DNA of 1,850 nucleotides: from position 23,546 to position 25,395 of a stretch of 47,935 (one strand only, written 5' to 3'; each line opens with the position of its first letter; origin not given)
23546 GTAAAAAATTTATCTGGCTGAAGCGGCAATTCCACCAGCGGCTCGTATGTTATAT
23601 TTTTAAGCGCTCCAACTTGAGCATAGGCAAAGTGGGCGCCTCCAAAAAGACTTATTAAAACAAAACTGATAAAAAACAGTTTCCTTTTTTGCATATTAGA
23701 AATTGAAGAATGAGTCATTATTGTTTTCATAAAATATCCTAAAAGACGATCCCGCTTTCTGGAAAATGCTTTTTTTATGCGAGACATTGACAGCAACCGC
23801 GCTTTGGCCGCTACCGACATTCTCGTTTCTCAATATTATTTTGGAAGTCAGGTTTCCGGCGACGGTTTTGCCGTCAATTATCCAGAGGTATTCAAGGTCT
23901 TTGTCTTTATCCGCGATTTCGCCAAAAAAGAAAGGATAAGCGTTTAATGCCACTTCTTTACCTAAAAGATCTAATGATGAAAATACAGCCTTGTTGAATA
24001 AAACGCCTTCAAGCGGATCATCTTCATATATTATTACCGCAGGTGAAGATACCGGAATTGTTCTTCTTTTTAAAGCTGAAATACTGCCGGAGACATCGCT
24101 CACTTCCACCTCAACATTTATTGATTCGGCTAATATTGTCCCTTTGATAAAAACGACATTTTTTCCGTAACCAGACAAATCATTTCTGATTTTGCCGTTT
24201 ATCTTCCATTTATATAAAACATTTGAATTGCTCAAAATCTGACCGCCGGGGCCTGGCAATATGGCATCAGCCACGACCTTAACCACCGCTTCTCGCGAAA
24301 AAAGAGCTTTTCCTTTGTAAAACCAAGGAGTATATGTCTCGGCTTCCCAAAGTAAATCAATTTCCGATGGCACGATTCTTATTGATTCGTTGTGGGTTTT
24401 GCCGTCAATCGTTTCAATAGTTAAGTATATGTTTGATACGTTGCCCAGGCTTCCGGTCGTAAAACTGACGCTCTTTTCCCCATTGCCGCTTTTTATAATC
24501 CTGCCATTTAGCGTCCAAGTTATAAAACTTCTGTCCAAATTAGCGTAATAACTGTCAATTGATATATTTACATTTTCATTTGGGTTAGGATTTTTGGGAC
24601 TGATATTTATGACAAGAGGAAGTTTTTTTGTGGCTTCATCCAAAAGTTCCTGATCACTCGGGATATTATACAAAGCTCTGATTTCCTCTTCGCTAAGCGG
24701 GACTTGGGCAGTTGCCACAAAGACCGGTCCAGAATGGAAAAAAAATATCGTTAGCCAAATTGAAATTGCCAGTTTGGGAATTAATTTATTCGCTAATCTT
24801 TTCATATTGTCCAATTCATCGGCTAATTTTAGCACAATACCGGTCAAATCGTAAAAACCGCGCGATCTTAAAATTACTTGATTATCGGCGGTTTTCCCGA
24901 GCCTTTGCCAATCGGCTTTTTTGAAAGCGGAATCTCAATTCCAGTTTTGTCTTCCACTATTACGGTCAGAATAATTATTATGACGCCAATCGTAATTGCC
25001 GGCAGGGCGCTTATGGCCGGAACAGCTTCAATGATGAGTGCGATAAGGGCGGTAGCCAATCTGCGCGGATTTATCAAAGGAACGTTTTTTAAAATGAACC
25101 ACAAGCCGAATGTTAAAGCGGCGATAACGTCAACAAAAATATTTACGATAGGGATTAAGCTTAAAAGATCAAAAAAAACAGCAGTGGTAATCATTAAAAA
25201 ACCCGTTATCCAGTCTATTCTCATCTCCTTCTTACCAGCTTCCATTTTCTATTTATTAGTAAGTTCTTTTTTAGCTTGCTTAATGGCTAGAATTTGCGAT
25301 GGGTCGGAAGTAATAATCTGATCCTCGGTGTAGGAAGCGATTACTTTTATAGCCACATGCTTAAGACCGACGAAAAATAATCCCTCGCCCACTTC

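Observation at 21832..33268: Eleven-gene T4SS-like operon with only four recognisable parts and no DNA-transfer module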

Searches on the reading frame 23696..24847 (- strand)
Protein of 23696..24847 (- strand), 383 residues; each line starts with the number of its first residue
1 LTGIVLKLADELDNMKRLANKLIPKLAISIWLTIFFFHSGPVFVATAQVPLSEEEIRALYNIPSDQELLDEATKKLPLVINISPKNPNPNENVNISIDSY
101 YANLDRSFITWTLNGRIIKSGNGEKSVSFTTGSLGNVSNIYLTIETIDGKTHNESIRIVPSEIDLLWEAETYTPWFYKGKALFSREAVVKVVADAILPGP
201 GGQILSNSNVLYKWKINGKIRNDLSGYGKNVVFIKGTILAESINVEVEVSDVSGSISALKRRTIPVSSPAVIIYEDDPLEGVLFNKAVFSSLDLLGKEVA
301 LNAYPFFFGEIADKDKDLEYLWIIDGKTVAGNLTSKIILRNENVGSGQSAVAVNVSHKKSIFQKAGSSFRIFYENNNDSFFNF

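Call 4: search_protein_families(library=pfam, proteins=[window:23696-24847:-], max_evalue=0.1)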
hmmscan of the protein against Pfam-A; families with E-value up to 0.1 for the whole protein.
window:23696-24847:- (383 aa): 1 family
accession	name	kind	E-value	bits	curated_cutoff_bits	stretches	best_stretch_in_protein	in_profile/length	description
PF16820.11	PKD_3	-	4.5e-05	23.7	26.3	0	93-145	19-65/68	PKD-like domain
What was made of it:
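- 23696..24847 (-): g3, 383 aa from the TTG start. Exported protein with a thrice-repeated W-x-(I/L)-(N/D)-G motif (noted by eye), possibly three Ig-like domains. PKD_3 scores 23.7 bits, below the gathering score of 26.3 (call 4).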

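Call 6: search_protein_families(library=ncbifam, proteins=[window:23696-24847:-], max_evalue=0.1)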
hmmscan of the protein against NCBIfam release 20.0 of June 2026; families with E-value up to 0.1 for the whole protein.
window:23696-24847:- (383 aa): 0 families

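Call 32: search_solved_structures(query=A4, max_evalue=1)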
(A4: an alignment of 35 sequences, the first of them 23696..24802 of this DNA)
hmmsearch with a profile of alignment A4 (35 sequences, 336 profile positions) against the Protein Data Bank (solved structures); distinct sequences matched with E-value up to 1: 2.
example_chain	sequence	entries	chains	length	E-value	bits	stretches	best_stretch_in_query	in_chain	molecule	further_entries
2mkl_C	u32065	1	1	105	0.083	14.9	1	46-101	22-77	Novel antigen receptor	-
6a97_A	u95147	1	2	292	0.55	12.2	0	45-109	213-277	MHC I-like leukocyte 2 long form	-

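Call 78: search_protein_families(library=pfam, alignment_id=A4, max_evalue=0.01)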
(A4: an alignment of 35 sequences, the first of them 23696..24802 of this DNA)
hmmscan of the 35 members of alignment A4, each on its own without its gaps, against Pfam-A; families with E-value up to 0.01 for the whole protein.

A. member 1, window:23696-24802:- (368 aa): 1 family
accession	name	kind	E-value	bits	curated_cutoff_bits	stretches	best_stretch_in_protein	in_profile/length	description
PF16820.11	PKD_3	-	3.8e-05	23.9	26.3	0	78-130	19-65/68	PKD-like domain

B. families by the number of members that match (of 35 scanned): 5 families
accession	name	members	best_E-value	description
PF06832.18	BiPBP_C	7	0.00025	Penicillin-Binding Protein C-terminus Family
PF13927.12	Ig_3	3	0.0011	Immunoglobulin domain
PF16820.11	PKD_3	1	3.8e-05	PKD-like domain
PF24145.1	K1-lyase_N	1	0.0012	K1 capsule-specific polysaccharide lyase, N-terminal domain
PF23941.1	DUF7276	1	0.0089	Domain of unknown function (DUF7276)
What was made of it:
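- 23696..24847 (-): BiPBP_C (7/35) and Ig_3 (3/35) hit orthologues weakly (call 78).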

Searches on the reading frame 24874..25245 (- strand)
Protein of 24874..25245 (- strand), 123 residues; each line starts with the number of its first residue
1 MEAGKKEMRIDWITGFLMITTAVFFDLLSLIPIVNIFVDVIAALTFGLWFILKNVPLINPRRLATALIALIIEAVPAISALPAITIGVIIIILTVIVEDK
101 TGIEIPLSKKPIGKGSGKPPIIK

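Call 4: search_protein_families(library=pfam, proteins=[window:24874-25245:-], max_evalue=0.1)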
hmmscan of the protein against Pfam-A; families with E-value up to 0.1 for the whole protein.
window:24874-25245:- (123 aa): 0 families

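Call 6: search_protein_families(library=ncbifam, proteins=[window:24874-25245:-], max_evalue=0.1)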
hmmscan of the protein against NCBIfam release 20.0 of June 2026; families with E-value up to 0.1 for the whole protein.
window:24874-25245:- (123 aa): 0 families

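Call 40: search_protein_families(library=pfam, alignment_id=A7, max_evalue=0.05)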
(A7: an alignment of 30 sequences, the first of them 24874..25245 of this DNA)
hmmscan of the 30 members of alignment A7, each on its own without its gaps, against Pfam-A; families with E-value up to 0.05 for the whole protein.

A. member 1, window:24874-25245:- (123 aa): 0 families

B. families by the number of members that match (of 30 scanned): 2 families
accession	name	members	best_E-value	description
PF06695.16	Sm_multidrug_ex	2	0.0044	Putative small multi-drug export protein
PF24838.2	8xMP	1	0.0095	Octameric membrane protein family (8xMP)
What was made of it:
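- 24874..25245 (-): g4, 123 aa. Small polytopic membrane protein of unknown family, directly downstream of virB4. No Pfam hit of note (call 40).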
